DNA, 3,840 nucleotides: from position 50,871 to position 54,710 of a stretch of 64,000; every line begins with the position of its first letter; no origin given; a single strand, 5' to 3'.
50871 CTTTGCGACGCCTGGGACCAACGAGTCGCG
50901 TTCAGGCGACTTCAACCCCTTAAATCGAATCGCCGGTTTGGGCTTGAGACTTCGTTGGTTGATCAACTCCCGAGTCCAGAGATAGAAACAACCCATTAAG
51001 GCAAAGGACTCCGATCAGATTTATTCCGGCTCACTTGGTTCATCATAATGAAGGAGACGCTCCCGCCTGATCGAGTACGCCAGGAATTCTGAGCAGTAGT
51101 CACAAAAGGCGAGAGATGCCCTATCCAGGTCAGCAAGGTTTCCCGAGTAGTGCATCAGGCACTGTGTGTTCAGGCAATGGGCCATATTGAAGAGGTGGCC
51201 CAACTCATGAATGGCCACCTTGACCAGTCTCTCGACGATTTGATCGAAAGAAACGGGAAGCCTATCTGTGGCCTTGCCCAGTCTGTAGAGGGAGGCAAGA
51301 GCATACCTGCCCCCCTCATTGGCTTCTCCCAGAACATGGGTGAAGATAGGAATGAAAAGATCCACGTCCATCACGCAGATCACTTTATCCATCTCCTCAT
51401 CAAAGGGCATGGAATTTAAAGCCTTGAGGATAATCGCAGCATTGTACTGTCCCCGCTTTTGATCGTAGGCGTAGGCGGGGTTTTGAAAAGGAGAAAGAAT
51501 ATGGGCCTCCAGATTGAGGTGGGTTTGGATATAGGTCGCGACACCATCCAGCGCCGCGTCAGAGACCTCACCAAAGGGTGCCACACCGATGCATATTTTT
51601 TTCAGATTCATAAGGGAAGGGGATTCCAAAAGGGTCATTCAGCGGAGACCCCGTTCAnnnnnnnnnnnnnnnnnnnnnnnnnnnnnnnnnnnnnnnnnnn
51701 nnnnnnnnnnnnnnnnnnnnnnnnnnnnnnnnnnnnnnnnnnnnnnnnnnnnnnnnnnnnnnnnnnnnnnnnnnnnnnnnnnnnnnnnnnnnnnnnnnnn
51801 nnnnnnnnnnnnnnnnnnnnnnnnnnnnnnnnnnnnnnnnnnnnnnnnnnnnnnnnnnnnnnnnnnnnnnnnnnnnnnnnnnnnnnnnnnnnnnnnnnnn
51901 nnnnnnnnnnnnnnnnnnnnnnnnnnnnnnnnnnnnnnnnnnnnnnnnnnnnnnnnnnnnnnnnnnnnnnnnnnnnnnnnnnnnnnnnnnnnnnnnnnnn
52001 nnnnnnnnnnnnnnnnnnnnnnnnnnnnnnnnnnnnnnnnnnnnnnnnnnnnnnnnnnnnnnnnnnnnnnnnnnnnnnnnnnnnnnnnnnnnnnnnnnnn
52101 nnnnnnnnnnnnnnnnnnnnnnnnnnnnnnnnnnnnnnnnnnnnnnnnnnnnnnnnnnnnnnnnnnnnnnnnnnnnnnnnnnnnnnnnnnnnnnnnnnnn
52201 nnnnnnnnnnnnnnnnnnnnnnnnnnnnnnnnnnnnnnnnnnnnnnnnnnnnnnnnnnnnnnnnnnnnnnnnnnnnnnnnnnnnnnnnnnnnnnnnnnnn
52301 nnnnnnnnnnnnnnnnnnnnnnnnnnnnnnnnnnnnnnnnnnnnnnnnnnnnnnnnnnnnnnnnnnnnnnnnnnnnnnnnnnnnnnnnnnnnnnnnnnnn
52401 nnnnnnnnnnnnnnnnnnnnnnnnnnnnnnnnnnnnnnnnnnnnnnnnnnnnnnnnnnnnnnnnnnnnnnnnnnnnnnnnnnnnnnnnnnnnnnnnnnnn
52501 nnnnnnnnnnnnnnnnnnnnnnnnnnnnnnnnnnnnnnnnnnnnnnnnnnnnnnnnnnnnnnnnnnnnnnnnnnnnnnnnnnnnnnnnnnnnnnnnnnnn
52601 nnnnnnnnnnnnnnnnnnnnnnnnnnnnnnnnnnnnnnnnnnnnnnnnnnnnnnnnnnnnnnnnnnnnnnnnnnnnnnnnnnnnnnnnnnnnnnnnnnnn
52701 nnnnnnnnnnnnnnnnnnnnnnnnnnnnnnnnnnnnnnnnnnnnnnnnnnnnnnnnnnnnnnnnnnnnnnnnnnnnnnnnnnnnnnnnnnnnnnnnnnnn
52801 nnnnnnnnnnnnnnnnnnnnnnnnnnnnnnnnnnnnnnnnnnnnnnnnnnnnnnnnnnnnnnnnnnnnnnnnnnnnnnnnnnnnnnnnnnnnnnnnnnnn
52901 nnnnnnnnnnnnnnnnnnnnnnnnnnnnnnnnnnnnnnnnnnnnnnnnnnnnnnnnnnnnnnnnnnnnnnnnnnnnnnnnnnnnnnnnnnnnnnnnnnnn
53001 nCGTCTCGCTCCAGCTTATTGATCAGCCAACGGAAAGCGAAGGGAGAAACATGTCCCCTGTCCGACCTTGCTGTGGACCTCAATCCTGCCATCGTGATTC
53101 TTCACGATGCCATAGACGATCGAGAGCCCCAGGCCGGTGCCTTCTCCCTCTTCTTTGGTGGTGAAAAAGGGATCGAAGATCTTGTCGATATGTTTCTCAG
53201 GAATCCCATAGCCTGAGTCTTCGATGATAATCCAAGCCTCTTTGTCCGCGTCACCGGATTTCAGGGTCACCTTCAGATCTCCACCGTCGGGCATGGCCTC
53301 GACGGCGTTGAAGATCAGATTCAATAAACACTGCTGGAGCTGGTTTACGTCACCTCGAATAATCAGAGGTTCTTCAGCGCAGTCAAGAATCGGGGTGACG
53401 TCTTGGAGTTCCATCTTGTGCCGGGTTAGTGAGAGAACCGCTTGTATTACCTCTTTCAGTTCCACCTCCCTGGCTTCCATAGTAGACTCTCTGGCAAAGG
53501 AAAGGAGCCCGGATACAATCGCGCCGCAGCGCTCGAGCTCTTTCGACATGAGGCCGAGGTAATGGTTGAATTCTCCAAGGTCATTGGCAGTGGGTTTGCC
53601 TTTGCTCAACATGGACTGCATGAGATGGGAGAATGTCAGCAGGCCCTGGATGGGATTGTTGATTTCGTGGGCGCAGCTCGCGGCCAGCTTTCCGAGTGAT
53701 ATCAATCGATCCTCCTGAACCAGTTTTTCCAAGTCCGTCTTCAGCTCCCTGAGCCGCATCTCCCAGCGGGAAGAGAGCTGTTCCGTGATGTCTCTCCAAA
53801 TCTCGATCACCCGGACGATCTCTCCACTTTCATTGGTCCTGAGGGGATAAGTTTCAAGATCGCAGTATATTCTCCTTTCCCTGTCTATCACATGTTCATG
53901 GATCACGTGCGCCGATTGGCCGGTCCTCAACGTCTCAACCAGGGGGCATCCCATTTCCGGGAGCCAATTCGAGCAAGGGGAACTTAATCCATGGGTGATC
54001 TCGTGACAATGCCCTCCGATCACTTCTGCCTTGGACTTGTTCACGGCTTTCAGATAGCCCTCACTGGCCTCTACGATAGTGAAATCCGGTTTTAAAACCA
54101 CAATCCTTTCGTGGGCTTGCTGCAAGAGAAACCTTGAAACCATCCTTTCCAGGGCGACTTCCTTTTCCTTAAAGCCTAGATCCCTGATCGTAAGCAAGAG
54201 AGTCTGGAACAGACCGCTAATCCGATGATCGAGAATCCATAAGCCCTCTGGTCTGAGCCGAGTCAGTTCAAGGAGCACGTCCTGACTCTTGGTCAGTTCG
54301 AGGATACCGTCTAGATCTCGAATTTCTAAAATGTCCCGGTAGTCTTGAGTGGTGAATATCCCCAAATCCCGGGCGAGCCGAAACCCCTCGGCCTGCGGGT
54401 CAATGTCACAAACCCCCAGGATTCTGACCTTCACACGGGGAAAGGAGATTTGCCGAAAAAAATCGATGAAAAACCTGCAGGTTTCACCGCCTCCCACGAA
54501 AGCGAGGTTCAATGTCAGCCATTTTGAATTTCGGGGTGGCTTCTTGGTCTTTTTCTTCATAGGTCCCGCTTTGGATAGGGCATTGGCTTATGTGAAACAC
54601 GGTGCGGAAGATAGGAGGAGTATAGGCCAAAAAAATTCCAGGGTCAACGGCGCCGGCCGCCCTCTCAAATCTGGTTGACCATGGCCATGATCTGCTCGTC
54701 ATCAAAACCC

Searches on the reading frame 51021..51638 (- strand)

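Call 32: search_protein_families(library=pfam, proteins=[window:51021-51638:-], max_evalue=0.001)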
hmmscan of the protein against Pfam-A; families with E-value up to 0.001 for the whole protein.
window:51021-51638:- (205 aa): 1 family
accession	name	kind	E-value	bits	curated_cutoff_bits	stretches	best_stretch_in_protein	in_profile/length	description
PF07998.17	Peptidase_M54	-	1.5e-19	71.2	24.4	1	47-186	50-192/194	Peptidase family M54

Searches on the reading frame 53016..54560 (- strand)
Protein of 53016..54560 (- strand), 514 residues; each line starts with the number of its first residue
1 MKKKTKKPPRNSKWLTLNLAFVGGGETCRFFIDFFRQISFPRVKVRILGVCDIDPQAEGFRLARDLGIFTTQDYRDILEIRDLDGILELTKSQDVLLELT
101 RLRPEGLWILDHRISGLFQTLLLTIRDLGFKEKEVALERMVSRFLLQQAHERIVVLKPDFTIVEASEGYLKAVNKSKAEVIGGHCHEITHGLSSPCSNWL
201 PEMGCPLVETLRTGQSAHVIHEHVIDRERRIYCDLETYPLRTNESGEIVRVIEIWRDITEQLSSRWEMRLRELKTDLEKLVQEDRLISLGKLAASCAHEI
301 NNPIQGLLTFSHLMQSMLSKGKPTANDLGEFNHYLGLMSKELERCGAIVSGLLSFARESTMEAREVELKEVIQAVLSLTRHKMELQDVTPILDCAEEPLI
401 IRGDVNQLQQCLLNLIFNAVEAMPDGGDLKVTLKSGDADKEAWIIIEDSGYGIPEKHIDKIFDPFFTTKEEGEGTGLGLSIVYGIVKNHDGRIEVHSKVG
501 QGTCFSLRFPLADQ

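Call 68: search_protein_families(library=pfam, proteins=[window:53016-54560:-], max_evalue=0.000001)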
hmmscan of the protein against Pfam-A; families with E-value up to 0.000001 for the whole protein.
window:53016-54560:- (514 aa): 4 families
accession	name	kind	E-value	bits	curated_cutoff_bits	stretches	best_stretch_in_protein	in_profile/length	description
PF02518.31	HATPase_c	-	1.9e-29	102.8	26.4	1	403-512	1-110/111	Histidine kinase-, DNA gyrase B-, and HSP90-like ATPase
PF13426.13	PAS_9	-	1.5e-09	38.5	27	1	153-260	4-103/103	PAS domain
PF00512.31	HisKA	-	2.7e-08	34.2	26.9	1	289-357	2-62/66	His Kinase A (phospho-acceptor) domain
PF08448.16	PAS_4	-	1.1e-07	32.5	23.1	1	153-261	8-108/110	PAS fold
